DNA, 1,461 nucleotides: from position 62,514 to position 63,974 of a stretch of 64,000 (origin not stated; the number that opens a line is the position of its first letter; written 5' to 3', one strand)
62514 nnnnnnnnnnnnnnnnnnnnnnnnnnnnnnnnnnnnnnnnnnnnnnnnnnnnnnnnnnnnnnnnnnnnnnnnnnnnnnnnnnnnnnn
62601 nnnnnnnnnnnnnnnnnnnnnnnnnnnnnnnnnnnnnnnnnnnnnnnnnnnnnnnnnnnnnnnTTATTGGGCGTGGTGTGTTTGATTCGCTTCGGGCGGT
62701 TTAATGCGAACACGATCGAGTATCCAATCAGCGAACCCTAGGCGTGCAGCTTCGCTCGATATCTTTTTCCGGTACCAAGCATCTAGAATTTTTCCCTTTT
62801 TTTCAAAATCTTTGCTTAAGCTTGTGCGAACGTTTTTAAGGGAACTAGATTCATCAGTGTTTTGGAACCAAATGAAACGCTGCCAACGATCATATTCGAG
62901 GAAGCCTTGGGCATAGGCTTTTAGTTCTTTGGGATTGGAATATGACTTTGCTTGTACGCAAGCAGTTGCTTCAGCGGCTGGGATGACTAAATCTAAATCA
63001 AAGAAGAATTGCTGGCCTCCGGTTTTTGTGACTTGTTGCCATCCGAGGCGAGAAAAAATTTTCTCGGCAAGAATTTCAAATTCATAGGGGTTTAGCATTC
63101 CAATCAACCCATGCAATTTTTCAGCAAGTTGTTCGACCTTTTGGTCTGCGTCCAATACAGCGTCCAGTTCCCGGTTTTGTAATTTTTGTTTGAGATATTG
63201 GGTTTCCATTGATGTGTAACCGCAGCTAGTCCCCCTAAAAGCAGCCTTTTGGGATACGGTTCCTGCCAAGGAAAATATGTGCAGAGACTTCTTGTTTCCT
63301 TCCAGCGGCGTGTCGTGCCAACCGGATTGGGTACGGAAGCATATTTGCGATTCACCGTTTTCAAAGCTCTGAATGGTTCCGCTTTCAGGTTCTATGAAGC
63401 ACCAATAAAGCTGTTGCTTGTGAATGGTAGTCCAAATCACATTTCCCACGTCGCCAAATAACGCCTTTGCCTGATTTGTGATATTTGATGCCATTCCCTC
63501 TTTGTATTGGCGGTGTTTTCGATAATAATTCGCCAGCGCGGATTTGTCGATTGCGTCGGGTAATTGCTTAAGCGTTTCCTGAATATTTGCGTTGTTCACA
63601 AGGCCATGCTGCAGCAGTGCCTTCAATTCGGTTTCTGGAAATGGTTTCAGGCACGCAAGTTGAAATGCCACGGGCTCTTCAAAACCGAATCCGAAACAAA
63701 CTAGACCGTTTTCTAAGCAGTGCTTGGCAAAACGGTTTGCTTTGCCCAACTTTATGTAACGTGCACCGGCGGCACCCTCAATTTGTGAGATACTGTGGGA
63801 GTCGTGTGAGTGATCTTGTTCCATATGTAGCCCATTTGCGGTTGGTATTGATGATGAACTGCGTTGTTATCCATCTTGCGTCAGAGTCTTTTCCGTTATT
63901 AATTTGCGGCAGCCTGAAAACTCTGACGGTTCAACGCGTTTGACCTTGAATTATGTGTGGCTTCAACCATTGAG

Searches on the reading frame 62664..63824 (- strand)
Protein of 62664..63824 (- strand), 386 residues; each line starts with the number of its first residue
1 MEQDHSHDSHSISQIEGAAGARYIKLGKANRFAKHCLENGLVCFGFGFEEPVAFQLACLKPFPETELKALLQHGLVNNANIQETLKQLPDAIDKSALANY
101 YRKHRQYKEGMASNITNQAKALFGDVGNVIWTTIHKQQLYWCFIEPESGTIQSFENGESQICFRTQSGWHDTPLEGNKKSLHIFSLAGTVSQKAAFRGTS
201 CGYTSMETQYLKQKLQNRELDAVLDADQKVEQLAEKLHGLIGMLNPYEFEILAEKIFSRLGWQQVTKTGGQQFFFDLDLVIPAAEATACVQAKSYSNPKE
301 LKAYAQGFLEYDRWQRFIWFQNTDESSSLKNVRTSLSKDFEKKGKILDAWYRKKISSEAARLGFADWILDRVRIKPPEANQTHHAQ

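Call 81: search_protein_families(library=pfam, proteins=[window:62664-63824:-], max_evalue=0.0001)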
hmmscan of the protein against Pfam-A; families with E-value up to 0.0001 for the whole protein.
window:62664-63824:- (386 aa): 1 family
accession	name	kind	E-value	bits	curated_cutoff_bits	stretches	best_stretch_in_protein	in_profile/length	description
PF04471.18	Mrr_cat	-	1.5e-05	25.5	21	1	244-298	4-60/115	Restriction endonuclease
